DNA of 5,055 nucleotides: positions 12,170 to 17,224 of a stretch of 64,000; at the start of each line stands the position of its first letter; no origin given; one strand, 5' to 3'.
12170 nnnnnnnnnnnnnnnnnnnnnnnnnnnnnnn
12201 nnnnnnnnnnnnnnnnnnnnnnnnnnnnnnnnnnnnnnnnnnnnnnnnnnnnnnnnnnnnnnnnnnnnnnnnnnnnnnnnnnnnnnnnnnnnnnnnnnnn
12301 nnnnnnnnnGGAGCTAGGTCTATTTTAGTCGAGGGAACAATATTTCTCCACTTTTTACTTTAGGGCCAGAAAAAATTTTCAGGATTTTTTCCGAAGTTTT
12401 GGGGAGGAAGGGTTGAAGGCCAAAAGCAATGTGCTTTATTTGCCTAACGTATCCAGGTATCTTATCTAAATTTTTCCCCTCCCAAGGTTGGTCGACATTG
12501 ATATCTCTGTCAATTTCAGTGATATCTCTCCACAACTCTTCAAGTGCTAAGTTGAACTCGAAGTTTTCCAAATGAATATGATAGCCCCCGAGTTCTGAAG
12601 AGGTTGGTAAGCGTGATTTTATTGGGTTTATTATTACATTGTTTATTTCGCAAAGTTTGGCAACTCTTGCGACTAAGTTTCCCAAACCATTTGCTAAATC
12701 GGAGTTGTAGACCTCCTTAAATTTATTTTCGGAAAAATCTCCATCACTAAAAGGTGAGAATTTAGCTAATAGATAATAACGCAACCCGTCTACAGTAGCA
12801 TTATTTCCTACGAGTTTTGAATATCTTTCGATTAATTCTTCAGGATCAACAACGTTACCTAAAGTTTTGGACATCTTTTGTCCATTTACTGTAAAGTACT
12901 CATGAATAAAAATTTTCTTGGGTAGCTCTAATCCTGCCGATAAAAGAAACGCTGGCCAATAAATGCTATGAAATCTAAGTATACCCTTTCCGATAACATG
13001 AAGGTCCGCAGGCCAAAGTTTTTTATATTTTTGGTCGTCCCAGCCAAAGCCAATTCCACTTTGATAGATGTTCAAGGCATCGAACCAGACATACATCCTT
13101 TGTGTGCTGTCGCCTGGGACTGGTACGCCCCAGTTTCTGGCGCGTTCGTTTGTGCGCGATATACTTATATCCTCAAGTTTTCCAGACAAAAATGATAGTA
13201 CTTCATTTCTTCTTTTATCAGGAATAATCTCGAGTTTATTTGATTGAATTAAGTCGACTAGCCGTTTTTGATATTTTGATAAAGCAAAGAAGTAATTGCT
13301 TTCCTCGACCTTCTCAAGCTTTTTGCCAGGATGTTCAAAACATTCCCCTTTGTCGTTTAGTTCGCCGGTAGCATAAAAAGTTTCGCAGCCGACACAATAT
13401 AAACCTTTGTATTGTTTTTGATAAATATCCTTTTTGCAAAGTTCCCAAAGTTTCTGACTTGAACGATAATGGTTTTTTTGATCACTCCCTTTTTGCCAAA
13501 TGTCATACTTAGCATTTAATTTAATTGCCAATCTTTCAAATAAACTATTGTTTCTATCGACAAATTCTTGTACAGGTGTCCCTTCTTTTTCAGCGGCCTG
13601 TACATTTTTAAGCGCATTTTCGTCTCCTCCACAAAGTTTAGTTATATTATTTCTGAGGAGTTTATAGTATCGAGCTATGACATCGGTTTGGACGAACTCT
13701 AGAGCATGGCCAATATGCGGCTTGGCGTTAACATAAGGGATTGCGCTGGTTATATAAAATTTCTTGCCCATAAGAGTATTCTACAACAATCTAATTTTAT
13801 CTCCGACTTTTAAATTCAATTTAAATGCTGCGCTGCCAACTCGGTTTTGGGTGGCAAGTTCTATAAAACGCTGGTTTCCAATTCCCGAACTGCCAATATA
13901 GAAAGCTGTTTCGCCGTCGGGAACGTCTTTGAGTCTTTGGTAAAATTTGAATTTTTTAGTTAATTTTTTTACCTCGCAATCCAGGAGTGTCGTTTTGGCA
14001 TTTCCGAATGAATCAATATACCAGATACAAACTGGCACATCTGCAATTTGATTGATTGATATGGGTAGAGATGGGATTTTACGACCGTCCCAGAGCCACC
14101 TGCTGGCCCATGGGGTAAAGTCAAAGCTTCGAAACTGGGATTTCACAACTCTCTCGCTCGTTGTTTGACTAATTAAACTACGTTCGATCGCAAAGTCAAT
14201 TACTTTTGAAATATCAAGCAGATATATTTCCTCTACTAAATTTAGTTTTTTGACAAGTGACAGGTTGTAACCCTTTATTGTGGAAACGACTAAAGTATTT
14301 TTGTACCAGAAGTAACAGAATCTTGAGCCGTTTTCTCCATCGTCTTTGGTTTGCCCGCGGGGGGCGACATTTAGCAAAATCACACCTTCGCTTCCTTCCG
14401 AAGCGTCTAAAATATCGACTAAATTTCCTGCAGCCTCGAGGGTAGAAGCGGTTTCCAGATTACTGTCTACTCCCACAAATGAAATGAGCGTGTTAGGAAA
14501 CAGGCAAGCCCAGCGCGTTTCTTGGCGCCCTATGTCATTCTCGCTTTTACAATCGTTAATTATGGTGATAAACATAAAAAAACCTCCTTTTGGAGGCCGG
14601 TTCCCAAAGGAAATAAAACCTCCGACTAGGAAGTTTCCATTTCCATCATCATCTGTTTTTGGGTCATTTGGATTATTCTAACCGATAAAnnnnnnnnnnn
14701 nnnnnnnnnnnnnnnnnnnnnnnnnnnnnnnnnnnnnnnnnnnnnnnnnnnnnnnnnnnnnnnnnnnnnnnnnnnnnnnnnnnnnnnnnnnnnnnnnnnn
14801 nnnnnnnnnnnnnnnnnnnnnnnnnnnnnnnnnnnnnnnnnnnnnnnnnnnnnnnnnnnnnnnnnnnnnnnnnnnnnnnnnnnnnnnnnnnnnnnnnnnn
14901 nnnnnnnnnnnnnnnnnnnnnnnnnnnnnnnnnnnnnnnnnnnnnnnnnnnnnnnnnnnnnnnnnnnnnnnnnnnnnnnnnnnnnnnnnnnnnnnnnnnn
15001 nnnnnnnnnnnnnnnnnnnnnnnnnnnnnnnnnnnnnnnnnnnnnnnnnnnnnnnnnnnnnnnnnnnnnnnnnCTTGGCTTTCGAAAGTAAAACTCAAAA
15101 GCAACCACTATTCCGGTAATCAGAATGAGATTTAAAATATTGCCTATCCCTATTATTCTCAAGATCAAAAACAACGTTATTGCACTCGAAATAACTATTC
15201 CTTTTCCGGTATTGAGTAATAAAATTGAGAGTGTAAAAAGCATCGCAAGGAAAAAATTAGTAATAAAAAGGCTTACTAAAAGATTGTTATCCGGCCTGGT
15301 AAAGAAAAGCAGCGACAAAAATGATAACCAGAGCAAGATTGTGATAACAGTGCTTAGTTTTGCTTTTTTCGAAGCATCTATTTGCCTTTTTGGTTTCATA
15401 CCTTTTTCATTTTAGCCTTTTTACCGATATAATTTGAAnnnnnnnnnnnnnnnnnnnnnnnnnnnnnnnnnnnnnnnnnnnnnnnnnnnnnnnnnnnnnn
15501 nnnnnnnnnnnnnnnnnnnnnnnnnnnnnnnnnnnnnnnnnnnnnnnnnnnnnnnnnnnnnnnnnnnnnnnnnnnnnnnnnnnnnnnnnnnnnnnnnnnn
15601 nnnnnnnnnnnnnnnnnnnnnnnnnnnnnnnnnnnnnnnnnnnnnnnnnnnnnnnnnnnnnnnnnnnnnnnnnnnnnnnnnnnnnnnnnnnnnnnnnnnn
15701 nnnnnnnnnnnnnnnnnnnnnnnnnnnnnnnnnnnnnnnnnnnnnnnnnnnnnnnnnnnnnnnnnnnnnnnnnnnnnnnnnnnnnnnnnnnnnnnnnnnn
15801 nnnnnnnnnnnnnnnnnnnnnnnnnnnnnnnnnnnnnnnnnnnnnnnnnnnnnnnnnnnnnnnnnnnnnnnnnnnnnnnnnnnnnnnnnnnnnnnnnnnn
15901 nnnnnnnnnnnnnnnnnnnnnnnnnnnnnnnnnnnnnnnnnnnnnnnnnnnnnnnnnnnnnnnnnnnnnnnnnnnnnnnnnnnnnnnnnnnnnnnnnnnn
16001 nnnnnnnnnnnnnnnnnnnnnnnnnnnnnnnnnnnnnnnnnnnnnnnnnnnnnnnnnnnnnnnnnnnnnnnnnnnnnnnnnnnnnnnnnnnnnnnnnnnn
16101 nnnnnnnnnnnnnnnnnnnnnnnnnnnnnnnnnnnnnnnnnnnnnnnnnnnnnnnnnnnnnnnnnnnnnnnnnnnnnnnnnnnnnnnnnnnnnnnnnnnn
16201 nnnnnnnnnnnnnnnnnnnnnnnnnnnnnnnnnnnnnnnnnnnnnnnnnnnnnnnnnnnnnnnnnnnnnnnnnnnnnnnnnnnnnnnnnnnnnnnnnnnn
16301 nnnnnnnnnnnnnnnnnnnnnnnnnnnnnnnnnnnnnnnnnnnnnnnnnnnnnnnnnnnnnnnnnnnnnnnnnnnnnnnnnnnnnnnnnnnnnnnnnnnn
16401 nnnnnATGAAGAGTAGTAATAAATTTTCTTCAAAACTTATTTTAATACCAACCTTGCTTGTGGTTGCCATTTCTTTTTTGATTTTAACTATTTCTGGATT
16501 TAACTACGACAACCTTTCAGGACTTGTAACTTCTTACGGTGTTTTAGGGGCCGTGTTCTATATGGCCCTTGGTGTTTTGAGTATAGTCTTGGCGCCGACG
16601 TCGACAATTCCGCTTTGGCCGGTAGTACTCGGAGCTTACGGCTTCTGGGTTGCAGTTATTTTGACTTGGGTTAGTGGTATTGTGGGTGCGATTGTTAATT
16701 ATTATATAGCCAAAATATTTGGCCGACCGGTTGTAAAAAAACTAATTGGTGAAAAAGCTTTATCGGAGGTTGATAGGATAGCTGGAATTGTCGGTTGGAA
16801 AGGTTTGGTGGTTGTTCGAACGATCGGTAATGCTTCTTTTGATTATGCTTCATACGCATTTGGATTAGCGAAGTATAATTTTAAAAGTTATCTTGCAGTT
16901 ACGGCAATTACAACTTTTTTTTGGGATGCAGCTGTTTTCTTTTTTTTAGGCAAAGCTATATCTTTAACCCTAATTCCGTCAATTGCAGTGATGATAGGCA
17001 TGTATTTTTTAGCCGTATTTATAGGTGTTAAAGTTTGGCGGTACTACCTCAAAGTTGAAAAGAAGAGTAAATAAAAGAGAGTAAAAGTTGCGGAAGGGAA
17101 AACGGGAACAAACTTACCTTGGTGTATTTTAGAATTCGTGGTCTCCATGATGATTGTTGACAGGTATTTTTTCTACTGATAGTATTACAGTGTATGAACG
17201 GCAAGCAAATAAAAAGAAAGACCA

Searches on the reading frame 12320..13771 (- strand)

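Call 58: search_protein_families(library=pfam, proteins=[window:12320-13771:-], max_evalue=0.0001)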
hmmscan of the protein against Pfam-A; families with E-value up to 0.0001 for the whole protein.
window:12320-13771:- (483 aa): 3 families
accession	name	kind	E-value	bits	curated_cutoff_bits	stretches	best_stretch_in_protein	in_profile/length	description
PF09334.17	tRNA-synt_1g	-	7.8e-87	292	20.1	1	6-370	2-390/391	tRNA synthetases class I (M)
PF00133.28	tRNA-synt_1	-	2.1e-19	70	22.7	1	226-337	299-404/414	tRNA synthetases class I (I, L, M and V)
PF01406.26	tRNA-synt_1e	-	5.6e-08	32.9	27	0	286-336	239-282/301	tRNA synthetases class I (C) catalytic domain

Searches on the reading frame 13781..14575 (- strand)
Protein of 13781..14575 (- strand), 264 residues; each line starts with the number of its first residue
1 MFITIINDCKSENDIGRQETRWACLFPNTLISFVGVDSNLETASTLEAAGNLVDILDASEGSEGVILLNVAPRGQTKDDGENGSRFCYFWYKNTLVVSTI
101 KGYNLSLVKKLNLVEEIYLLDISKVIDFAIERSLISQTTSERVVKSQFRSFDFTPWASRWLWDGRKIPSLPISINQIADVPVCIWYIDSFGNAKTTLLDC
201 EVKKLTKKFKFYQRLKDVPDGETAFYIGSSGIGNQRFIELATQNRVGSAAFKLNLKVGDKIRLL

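Call 58: search_protein_families(library=pfam, proteins=[window:13781-14575:-], max_evalue=0.0001)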
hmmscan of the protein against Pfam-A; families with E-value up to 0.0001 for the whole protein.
window:13781-14575:- (264 aa): 1 family
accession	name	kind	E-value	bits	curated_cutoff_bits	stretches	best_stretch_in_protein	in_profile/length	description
PF20257.3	SAM_HAT_C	-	8.9e-07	29.6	25.5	1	183-262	2-84/84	SAM hydroxide adenosyltransferase C-terminal domain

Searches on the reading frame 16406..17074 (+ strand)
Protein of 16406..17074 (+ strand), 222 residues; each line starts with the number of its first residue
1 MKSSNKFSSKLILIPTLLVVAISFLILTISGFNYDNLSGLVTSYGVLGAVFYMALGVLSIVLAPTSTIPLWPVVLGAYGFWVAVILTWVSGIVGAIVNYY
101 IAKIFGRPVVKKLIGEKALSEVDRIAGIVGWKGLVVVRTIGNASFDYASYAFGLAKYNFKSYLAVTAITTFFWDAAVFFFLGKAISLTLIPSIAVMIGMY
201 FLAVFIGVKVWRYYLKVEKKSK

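Call 59: search_protein_families(library=pfam, proteins=[window:16406-17074:+], max_evalue=0.0001)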
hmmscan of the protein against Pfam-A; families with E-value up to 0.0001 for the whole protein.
window:16406-17074:+ (222 aa): 1 family
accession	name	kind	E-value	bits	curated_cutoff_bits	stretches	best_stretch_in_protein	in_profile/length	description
PF09335.16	VTT_dom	-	2.4e-14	54.3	33.9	1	75-180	10-120/123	VTT domain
